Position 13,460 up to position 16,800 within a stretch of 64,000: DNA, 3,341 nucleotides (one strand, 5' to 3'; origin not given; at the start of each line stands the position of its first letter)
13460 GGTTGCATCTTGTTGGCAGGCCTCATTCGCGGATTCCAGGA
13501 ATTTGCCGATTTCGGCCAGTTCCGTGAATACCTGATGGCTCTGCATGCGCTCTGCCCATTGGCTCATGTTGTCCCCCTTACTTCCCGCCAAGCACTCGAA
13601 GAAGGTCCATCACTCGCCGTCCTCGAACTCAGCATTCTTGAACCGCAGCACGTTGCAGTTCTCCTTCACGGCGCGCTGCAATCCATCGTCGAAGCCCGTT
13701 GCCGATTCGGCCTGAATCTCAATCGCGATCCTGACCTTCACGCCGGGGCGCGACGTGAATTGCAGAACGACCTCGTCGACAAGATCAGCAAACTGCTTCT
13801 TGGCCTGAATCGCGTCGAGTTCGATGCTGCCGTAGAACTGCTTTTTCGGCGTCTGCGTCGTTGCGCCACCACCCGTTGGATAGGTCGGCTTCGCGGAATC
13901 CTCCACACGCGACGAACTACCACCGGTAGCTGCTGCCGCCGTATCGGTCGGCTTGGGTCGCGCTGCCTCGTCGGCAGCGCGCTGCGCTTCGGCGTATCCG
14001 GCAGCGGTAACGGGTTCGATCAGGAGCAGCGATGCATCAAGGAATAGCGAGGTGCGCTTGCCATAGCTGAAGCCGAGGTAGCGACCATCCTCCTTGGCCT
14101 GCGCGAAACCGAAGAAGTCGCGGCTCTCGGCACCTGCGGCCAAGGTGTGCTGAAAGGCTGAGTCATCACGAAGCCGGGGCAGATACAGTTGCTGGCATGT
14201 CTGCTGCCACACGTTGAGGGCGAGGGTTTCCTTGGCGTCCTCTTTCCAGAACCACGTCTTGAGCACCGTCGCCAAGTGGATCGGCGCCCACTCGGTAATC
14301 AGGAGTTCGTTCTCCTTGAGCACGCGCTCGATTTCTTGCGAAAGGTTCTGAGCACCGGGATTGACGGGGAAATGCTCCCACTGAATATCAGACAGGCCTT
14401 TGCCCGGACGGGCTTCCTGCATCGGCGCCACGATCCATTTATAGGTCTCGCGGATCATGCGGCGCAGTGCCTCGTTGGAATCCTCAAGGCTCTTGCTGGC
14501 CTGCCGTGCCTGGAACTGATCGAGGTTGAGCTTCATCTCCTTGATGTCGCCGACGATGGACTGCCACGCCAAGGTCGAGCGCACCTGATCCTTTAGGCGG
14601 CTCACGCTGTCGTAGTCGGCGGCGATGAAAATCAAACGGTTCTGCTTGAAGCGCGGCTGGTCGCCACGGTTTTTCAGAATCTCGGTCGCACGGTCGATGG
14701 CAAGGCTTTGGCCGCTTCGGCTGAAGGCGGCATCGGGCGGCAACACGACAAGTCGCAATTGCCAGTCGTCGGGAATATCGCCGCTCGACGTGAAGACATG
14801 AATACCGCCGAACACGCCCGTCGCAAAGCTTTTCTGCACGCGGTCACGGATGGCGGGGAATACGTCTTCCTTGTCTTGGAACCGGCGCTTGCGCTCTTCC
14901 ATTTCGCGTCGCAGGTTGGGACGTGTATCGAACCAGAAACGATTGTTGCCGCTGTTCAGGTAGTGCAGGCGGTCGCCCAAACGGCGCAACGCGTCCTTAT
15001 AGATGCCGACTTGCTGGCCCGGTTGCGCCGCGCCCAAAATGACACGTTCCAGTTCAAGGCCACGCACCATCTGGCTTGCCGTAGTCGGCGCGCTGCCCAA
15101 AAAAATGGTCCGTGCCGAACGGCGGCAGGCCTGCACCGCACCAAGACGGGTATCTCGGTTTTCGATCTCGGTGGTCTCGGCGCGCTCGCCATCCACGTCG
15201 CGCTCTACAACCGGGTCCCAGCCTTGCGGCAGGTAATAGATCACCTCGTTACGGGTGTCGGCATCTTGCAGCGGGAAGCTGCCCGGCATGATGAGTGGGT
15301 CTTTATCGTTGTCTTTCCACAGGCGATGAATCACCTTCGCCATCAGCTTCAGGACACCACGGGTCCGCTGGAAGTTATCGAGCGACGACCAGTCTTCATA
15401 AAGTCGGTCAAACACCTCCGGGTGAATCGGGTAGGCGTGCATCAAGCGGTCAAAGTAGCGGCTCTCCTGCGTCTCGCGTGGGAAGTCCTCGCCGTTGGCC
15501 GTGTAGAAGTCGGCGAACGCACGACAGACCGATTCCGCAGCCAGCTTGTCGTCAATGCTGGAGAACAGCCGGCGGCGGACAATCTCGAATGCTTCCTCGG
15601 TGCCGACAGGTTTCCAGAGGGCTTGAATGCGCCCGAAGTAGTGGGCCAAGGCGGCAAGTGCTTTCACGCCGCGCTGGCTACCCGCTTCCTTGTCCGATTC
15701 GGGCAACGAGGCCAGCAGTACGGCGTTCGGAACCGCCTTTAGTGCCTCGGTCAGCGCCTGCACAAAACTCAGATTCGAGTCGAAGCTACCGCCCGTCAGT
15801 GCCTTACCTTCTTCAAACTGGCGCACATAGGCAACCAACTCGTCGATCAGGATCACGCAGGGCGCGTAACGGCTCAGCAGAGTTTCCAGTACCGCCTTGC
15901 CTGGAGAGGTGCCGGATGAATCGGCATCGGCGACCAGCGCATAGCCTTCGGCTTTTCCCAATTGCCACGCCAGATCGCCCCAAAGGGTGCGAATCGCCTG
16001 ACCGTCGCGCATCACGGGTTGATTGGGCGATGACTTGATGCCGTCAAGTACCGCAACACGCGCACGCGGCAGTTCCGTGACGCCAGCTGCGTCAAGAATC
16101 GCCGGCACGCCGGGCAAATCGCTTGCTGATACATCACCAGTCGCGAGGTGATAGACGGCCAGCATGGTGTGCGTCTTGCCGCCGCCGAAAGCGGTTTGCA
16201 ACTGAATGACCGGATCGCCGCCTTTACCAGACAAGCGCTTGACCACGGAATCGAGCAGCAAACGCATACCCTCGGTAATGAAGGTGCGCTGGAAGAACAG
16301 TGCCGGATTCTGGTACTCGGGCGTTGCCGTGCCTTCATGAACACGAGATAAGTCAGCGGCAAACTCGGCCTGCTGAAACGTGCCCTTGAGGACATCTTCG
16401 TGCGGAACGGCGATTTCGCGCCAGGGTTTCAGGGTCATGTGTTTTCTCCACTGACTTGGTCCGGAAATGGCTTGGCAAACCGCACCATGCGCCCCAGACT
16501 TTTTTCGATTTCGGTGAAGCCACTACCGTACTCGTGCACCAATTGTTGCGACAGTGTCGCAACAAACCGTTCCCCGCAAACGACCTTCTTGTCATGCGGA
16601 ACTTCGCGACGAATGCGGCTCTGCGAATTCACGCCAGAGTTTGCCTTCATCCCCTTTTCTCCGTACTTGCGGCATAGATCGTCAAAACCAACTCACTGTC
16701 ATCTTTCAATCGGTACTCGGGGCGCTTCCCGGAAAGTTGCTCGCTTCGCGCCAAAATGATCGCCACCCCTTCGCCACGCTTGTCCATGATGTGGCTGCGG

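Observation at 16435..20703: Three-gene insert (Ppl/TrlF-like PHP-SMC ATPase, AlbA_2/HATPase_c_4 protein, DUF1016-N fragment) wedged between the methyltransferase and the DUF499 ATPase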

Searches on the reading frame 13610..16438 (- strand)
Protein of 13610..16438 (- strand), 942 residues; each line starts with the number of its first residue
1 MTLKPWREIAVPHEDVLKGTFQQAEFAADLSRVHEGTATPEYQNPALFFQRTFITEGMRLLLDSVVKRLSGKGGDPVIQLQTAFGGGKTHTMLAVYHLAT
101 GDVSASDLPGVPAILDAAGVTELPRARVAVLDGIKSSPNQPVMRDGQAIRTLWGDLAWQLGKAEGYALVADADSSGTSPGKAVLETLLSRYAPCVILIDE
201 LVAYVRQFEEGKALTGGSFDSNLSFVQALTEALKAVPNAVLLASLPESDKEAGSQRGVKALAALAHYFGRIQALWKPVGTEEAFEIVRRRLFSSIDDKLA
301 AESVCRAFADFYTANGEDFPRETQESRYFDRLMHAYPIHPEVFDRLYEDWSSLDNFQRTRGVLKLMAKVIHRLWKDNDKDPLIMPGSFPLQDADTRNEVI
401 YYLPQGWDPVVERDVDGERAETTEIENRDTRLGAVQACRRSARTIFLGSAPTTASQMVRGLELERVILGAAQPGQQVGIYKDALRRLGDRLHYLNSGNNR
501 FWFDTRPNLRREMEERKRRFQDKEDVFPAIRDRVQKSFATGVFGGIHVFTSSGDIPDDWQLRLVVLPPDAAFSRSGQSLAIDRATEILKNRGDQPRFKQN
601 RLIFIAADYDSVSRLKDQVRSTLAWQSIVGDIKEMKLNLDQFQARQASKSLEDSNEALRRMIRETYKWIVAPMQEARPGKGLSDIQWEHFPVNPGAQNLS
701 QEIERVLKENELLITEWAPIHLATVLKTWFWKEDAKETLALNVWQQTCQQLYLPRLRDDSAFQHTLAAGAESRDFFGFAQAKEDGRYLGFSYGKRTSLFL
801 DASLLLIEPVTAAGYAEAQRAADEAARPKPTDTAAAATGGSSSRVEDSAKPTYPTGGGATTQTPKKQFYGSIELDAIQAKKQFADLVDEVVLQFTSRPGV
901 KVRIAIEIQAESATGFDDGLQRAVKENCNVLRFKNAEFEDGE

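Call 3: search_protein_families(library=pfam, proteins=[window:13610-16438:-], max_evalue=0.01)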
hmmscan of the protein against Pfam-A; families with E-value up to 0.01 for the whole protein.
window:13610-16438:- (942 aa): 1 family
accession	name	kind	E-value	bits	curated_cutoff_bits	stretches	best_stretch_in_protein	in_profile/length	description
PF04465.17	DUF499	-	6.6e-34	117.3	23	1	126-454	23-349/1024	Protein of unknown function (DUF499)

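Call 5: search_protein_families(library=padloc, proteins=[window:13610-16438:-], max_evalue=0.001)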
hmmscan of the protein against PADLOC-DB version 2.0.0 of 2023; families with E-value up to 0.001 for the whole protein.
window:13610-16438:- (942 aa): 2 families
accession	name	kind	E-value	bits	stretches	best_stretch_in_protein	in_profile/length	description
PDLC00662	HmaC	-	0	1589.7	1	1-939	1-940/941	AAA+ ATPase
PDLC02192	DUF499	-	1.7e-46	156.6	1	46-673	36-629/1022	-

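Call 15: find_related_loci(query=window:13610-16438:-, collection=genome_contigs, flank=10000)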
Query window:13610-16438:- (942 aa) in genome_contigs; peptide patterns used: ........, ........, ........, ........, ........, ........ (x = any residue, [..] = any of these).
334 stretches matched a pattern; 296 encode a relative of the query (tblastn E <= 1e-3); the best 80 are kept; 80 distinct loci.
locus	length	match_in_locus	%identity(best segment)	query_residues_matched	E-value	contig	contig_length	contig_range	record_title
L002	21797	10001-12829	92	1-941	0e+0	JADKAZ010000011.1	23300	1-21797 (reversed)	MAG: Chitinophagaceae bacterium isolate Mari_18-Q3-R65-66_MAXAC.024 tig00042732-10-231280, whole genome shotgun sequence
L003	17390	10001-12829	91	2-942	0e+0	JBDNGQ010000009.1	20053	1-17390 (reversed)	MAG: Pseudohongiellaceae bacterium isolate concoct.215.ELB k141_24731, whole genome shotgun sequence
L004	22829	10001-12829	87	1-940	0e+0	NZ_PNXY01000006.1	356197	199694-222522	Paraburkholderia rhynchosiae strain WSM 3937 NODE_6_length_356197_cov_24.0705_ID_4922, whole genome shotgun sequence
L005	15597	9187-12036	90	1-942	0e+0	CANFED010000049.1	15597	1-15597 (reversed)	MAG: Oxalobacteraceae bacterium isolate Jr-11dec17-22 genome assembly, contig: Jr-11dec17-C1382, whole genome shotgun se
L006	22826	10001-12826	90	1-942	0e+0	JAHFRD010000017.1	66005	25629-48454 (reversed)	MAG: Hydrogenophilales bacterium isolate nzgw566 NODE_204_length_66006_cov_10.920361, whole genome shotgun sequence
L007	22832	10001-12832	90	1-939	0e+0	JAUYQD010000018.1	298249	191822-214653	MAG: Rhodoferax sp. isolate C4_metabat.bin.82 C4_k141_454730, whole genome shotgun sequence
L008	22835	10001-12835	91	1-942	0e+0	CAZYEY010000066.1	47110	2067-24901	MAG TPA_asm: uncultured Thiobacillus sp. isolate binchicken_co23_236 genome assembly, contig: k141_1541352, whole genome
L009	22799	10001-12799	90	1-936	0e+0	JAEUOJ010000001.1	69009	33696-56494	MAG: Accumulibacter sp. isolate new MAG-196 k141_2445438, whole genome shotgun sequence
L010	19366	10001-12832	89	1-942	0e+0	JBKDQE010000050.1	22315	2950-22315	MAG: Burkholderiales bacterium isolate samp_2153_concoct_671 samp_2153_1804039, whole genome shotgun sequence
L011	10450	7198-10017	89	1-940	0e+0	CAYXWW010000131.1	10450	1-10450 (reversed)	MAG TPA_asm: uncultured Rhodoferax sp. isolate SRP219642_co6_14 genome assembly, contig: NODE_6216_length_10450_cov_6.23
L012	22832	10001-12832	89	1-942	0e+0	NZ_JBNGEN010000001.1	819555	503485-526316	Brachymonas sp. M4Q-1 1, whole genome shotgun sequence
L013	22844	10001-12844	85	1-942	0e+0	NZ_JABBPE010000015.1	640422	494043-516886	MAG: Polaromonas sp. isolate RGN.1 NODE_2_length_640422_cov_27.6388, whole genome shotgun sequence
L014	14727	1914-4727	85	1-940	0e+0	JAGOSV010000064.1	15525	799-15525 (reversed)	MAG: Sterolibacterium sp. isolate Gw_Eff_bin_349 Gw_Eff_8556_length_15525_cov_10.193856, whole genome shotgun sequence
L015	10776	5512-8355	83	1-942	0e+0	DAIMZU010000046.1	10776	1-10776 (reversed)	MAG TPA_asm: Ramlibacter sp. isolate CTOTU10751 NODE_2036_length_10776_cov_6.310419, whole genome shotgun sequence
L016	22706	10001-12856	82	1-942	0e+0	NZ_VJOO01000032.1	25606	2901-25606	Tepidimonas fonticaldi strain AT-A2 Tepi_fontAT-A2_32, whole genome shotgun sequence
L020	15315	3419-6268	82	1-942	0e+0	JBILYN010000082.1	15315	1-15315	MAG: Aquabacterium sp. isolate ME2019-02-15D0_3300044639_group8_bin161 Rohwer_bin2081_scaffold_1440_c1, whole genome sho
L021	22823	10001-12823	82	1-942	0e+0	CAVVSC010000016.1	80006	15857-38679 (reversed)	MAG: uncultured beta proteobacterium isolate MFD02832.bin.1.88 genome assembly, contig: contig_4177, whole genome shotgu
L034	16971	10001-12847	81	1-942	0e+0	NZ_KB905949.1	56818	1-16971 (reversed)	Caldimonas manganoxidans ATCC BAA-369 F615DRAFT_scaffold00021.21, whole genome shotgun sequence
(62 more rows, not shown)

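Call 19: search_protein_families(library=padloc, proteins=[L010:5490-6272:+, L003:8392-9483:+, L002:4982-6031:+, L003:9480-9992:+, L021:8289-10004:+, L002:8889-10004:+, L034:6719-8185:+, L034:8233-9996:+, L003:3455-4819:+, L006:5745-6377:+], max_evalue=0.00001)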
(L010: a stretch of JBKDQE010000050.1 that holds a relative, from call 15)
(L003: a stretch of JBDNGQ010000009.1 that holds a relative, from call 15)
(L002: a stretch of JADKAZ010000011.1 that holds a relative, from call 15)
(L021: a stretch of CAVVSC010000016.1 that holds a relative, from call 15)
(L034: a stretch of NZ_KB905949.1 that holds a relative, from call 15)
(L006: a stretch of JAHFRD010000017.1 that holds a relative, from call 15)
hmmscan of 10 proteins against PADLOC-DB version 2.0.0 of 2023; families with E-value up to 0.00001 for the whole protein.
L010:5490-6272:+ (260 aa): 1 family
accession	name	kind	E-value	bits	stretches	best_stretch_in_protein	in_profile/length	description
PDLC04163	HEC-09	-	1.1e-98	326.8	1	55-260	1-203/203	-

L003:8392-9483:+ (363 aa): 65 families (the best 25 are shown)
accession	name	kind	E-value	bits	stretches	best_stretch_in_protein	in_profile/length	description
PDLC04146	HEC-02B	-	1.6e-157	521.9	1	15-360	1-341/344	-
PDLC04213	HEC-02A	-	1.2e-81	272.9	1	15-342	1-313/337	-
PDLC04214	HEC-02A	-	3e-56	189.1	1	15-321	1-298/338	-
PDLC02980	AriA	-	3.6e-18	64.6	1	38-302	1-303/304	-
PDLC04033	PD-T4-4_A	-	7.3e-18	63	1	195-315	262-383/460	-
PDLC03878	NsnB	-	5.9e-17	60.4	2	250-350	228-329/345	-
PDLC02979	AriA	-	8e-15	53.5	2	15-63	1-50/373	-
PDLC02336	AbiLi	-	1e-14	52.9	1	189-332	182-320/340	AbiLi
PDLC02335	AbiLi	-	9.3e-13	45.9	1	10-317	44-257/326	AbiLi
PDLC04032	PD-T4-4_A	-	1.3e-12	45.5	1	198-327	284-417/474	-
PDLC04664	PDC-M47A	-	1.6e-12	45.2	1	201-315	264-379/461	-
PDLC04135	mad3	-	8.2e-12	43.3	0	15-57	1-43/374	mads_3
PDLC02915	ATPase-Toprim_I-B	-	2.2e-11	41.3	1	15-55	2-41/623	-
PDLC00307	PtuA1|PtuA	-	2.4e-11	41.2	1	15-77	1-65/424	AAA ATPase domain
PDLC00091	GajA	-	3.2e-11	40.8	1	16-55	3-43/627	AAA ATPase domain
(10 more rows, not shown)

L002:4982-6031:+ (349 aa): 3 families
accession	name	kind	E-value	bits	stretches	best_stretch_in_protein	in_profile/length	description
PDLC04162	HEC-08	-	1.3e-99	331.7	1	5-347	14-357/358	-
PDLC01688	DUF3644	-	1.7e-62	207.9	1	2-151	2-149/149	DUF3644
PDLC05059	PDC-S64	-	1.8e-09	35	1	13-180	16-178/339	-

L003:9480-9992:+ (170 aa): 2 families
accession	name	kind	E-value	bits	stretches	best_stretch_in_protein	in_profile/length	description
PDLC04145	HEC-02A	-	1.5e-61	205.6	1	5-169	4-168/170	-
PDLC04228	HEC-02B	-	6.5e-14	50.3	1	9-65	6-60/199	-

L021:8289-10004:+ (571 aa): 8 families
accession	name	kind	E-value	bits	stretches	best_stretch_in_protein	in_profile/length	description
PDLC04151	HEC-05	-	6e-99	330.4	1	8-564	28-594/600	-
PDLC04150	HEC-05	-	1.4e-63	213.7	1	25-564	22-582/583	-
PDLC04152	HEC-05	-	1.5e-39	134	2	218-533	233-533/566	-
PDLC04709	PDC-M55C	-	1.3e-22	78.2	1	21-111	25-108/554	-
PDLC04153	HEC-05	-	1.5e-20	71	2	23-113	19-115/621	-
PDLC03877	NsnA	-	8.3e-09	33.2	0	59-107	77-122/385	-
PDLC04027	PD-T4-2_A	-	6.2e-07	26.8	0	28-57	56-85/363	-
PDLC02792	SspE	-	7.4e-07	25.9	1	20-108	19-105/771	SspE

L002:8889-10004:+ (371 aa): 33 families (the best 25 are shown)
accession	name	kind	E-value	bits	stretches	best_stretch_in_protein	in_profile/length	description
PDLC04807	PDC-S02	-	1.8e-123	410.2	1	20-351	14-346/351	-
PDLC04822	PDC-S02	-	2.6e-121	402.7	1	21-312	12-293/294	-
PDLC04817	PDC-S02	-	5.4e-95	316.2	2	15-217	4-206/286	-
PDLC04831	PDC-S02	-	1e-87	292.8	1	20-341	12-328/346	-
PDLC04825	PDC-S02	-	1.5e-87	290.5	1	21-197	16-192/193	-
PDLC04795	PDC-S02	-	2.8e-87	291.2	1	20-350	25-350/357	-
PDLC04810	PDC-S02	-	1.5e-77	259.2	1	22-345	14-345/355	-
PDLC04803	PDC-S02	-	1.9e-76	255.3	1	83-349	5-263/269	-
PDLC04820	PDC-S02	-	2.4e-60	202.4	1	21-347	28-323/332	-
PDLC04827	PDC-S02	-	9.1e-54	180.5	1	21-243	12-231/234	-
PDLC04813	PDC-S02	-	6.1e-49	164.2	1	189-349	6-167/175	-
PDLC04821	PDC-S02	-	7e-48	160.2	1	19-138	10-129/133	-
PDLC01464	PD_DExK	-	1.3e-37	127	1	118-264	1-126/126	"CAS-I,CAS-II,CAS-III,CAS-IV,CAS-V,CAS-VI; associated"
PDLC04826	PDC-S02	-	1.1e-35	121.3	1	22-231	14-217/222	-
PDLC04812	PDC-S02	-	6.3e-35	118.3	1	17-160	6-147/151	-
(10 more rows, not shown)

L034:6719-8185:+ (488 aa): 4 families
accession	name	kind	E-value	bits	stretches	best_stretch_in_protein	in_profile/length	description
PDLC04727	PDC-M61A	-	1.2e-217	721.3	1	10-488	9-487/487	-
PDLC04728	PDC-M61A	-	2.8e-53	179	1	15-488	13-487/489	-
PDLC04730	PDC-M61A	-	8.5e-43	144.9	1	64-457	57-448/482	-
PDLC04729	PDC-M61A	-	1.3e-15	55.1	1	21-488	4-480/488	-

L034:8233-9996:+ (587 aa): 1 family
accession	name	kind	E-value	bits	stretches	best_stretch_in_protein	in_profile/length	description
PDLC04731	PDC-M61B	-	8.4e-163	541.2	1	1-573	1-575/588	-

L003:3455-4819:+ (454 aa): 131 families (the best 25 are shown)
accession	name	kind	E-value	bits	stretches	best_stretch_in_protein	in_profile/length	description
PDLC00311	PtuA1|PtuA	-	3.3e-182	604.6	1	1-453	1-454/455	AAA ATPase domain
PDLC00310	PtuA1|PtuA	-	4e-125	416.4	1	1-452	1-437/443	AAA ATPase domain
PDLC00278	PtuA1|PtuA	-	6.9e-109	363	1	1-451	1-430/436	AAA ATPase domain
PDLC00271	PtuA1|PtuA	-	4.5e-98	327.5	1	1-452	1-417/421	AAA ATPase domain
PDLC00267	PtuA1|PtuA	-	1.6e-86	289.2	1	1-360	1-340/438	AAA ATPase domain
PDLC02913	ATPase_I-A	-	1.3e-84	283.1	2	222-451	292-505/508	-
PDLC00299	PtuA1|PtuA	-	1.7e-83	279.4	3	259-450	338-523/535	AAA ATPase domain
PDLC00275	PtuA1|PtuA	-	6.7e-80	267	1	123-453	33-347/348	AAA ATPase domain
PDLC00298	PtuA1|PtuA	-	1.4e-69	233.2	1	1-451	1-419/423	AAA ATPase domain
PDLC00277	PtuA1|PtuA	-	6.9e-66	221.2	1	1-452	1-421/423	AAA ATPase domain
PDLC00284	PtuA1|PtuA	-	2.3e-63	212.8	2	220-450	318-538/545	AAA ATPase domain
PDLC00286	PtuA1|PtuA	-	2.5e-48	162.8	1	148-450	9-283/289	AAA ATPase domain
PDLC00304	PtuA1|PtuA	-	5.6e-42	142.4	1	5-424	14-407/444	AAA ATPase domain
PDLC00269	PtuA1|PtuA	-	4.9e-40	136.1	1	1-353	1-344/446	AAA ATPase domain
PDLC00272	PtuA1|PtuA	-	1.6e-37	127.5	1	4-447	2-441/444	AAA ATPase domain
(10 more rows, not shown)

L006:5745-6377:+ (210 aa): 39 families (the best 25 are shown)
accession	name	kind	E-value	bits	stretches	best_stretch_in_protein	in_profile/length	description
PDLC00358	PtuB1|PtuB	-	1.1e-92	307.6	1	1-209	1-214/215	Unknown function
PDLC00324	PtuB1|PtuB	-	3e-69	230.9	1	1-209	1-206/209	Unknown function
PDLC00334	PtuB1|PtuB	-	2e-62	209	1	1-208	1-219/222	Unknown function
PDLC02924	HNH_I-A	-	1.5e-54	183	1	1-206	1-196/198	-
PDLC00326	PtuB1|PtuB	-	3.5e-41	139.3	1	1-156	1-159/197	Unknown function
PDLC00332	PtuB1|PtuB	-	5.6e-27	92.9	1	1-172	1-176/212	Unknown function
PDLC00320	PtuB1|PtuB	-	3.4e-18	64.2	1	8-207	5-199/202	Unknown function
PDLC00351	PtuB1|PtuB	-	1e-16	59.6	1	29-169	42-181/195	Unknown function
PDLC00314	PtuB1|PtuB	-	1.1e-16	59.3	1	1-136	1-144/156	Unknown function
PDLC00337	PtuB1|PtuB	-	2.9e-16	58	1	33-194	46-198/216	Unknown function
PDLC00346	PtuB1|PtuB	-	2.3e-15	55.1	1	24-206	29-208/214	Unknown function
PDLC00315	PtuB1|PtuB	-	4.1e-14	50.9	1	36-154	23-135/227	Unknown function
PDLC00342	PtuB1|PtuB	-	1.6e-13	48.7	1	31-120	35-121/247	Unknown function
PDLC00340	PtuB1|PtuB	-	1.7e-13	48.7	1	40-101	61-118/268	Unknown function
PDLC00328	PtuB1|PtuB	-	5.3e-13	47.1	1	32-68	49-86/295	Unknown function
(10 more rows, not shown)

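Call 20: search_protein_families(library=pfam, proteins=[L010:5490-6272:+, L003:8392-9483:+, L002:4982-6031:+, L003:9480-9992:+, L021:8289-10004:+, L002:8889-10004:+, L034:6719-8185:+, L034:8233-9996:+, L003:3455-4819:+, L006:5745-6377:+], max_evalue=0.001)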
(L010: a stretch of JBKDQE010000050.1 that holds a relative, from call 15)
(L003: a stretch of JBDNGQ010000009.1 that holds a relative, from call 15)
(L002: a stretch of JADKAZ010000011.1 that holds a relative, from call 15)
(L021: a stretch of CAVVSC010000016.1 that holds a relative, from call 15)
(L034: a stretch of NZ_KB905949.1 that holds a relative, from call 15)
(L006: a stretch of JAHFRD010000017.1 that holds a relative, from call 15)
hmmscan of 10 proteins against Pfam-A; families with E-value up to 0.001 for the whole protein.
L010:5490-6272:+ (260 aa): 1 family
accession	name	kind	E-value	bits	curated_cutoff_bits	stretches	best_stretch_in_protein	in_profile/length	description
PF01936.24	NYN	-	4.2e-13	50.5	24.2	1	57-229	1-141/145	NYN domain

L003:8392-9483:+ (363 aa): 5 families
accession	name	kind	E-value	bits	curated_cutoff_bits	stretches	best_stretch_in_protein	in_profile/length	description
PF13304.12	AAA_21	-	2.5e-15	57.8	27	1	219-302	221-303/304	AAA domain, putative AbiEii toxin, Type IV TA system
PF13175.12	AAA_15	-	4.4e-12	46.7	32.1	2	15-63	1-50/374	AAA ATPase domain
PF13476.12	AAA_23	-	2.4e-06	28.8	27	1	18-53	1-36/201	AAA domain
PF02463.25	SMC_N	-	2.8e-06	27.4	40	1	15-54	1-42/220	RecF/RecN/SMC N terminal domain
PF13166.12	AAA_13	-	0.00057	19.1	36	0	290-327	562-598/713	AAA domain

L002:4982-6031:+ (349 aa): 0 families

L003:9480-9992:+ (170 aa): 0 families

L021:8289-10004:+ (571 aa): 2 families
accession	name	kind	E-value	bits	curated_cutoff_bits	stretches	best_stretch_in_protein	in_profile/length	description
PF03235.19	GmrSD_N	-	2e-28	100.3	33.2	1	18-247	7-198/199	GmrSD restriction endonuclease, N-terminal domain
PF07510.16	GmrSD_C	-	9.2e-05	22.8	23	1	422-512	16-99/138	GmrSD restriction endonucleases, C-terminal domain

L002:8889-10004:+ (371 aa): 2 families
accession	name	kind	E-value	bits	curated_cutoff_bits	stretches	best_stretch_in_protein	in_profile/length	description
PF06250.17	YhcG_C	-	2.6e-45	154.5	32.5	1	190-340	3-156/157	YhcG PDDEXK nuclease domain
PF17761.7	DUF1016_N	-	7.1e-45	152.9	32.8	1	26-161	2-137/137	DUF1016 N-terminal domain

L034:6719-8185:+ (488 aa): 0 families

L034:8233-9996:+ (587 aa): 0 families

L003:3455-4819:+ (454 aa): 7 families
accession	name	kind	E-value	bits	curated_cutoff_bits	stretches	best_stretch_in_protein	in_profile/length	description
PF13476.12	AAA_23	-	7e-23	82.7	27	1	5-210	1-189/201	AAA domain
PF13175.12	AAA_15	-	1.5e-22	81.2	32.1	2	1-48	1-48/374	AAA ATPase domain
PF13304.12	AAA_21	-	3.1e-18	67.3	27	1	183-350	145-304/304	AAA domain, putative AbiEii toxin, Type IV TA system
PF02463.25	SMC_N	-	8.3e-15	55.2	40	1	3-359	2-211/220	RecF/RecN/SMC N terminal domain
PF11398.14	DUF2813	-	3.2e-07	30.5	21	0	1-46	1-45/372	Protein of unknown function (DUF2813)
PF13555.12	AAA_29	-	3.2e-07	30.4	27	1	3-44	1-43/61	P-loop containing region of AAA domain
PF13514.12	AAA_27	-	0.00064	19.8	22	0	1-44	1-47/206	AAA domain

L006:5745-6377:+ (210 aa): 0 families

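Call 51: search_protein_families(library=ncbifam, proteins=[window:13610-16438:-], max_evalue=0.001)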
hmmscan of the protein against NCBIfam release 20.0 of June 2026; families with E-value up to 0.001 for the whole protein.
window:13610-16438:- (942 aa): 1 family
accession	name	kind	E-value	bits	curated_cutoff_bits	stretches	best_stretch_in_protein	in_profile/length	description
NF042962.1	DUF499_antiphage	equivalog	4.7e-61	206.9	1200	1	45-715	35-670/1025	anti-phage-associated DUF499 domain-containing protein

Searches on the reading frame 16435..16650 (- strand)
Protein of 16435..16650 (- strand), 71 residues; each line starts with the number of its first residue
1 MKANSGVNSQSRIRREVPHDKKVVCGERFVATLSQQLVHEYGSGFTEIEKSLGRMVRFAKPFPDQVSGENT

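Call 5: search_protein_families(library=padloc, proteins=[window:16435-16650:-], max_evalue=0.001)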
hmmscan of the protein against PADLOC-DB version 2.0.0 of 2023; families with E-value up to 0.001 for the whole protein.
window:16435-16650:- (71 aa): 11 families
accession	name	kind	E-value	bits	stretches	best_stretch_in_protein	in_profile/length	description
PDLC04825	PDC-S02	-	8.6e-13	46.6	1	11-65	49-101/193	-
PDLC04821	PDC-S02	-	2.6e-10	38.6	1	11-65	45-97/133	-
PDLC04817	PDC-S02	-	2.7e-10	38.3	1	11-65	43-95/286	-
PDLC04822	PDC-S02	-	6.7e-08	30.5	1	11-65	45-97/294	-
PDLC04807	PDC-S02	-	1.9e-06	25.3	1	13-65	50-101/351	-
PDLC04797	PDC-S02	-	0.00018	19.5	1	21-64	51-92/126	-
PDLC04808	PDC-S02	-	0.00024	19.3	1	18-63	47-90/111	-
PDLC04793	PDC-S02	-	0.00027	19.2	1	11-51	55-96/117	-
PDLC04812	PDC-S02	-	0.00027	18.8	1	24-63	57-94/151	-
PDLC04820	PDC-S02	-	0.00049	17.3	1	20-64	71-113/332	-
PDLC04827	PDC-S02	-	0.00072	17.2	1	21-64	56-97/234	-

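Call 51: search_protein_families(library=ncbifam, proteins=[window:16435-16650:-], max_evalue=0.001)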
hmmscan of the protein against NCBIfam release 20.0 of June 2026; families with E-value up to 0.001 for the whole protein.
window:16435-16650:- (71 aa): 0 families

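Call 83: search_protein_families(library=pfam, proteins=[window:16435-16650:-], max_evalue=10)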
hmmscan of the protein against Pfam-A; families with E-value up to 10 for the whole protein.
window:16435-16650:- (71 aa): 1 family
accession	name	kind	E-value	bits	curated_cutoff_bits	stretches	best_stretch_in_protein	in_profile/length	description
PF17761.7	DUF1016_N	-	7.1e-07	29.8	32.8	1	12-65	31-82/137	DUF1016 N-terminal domain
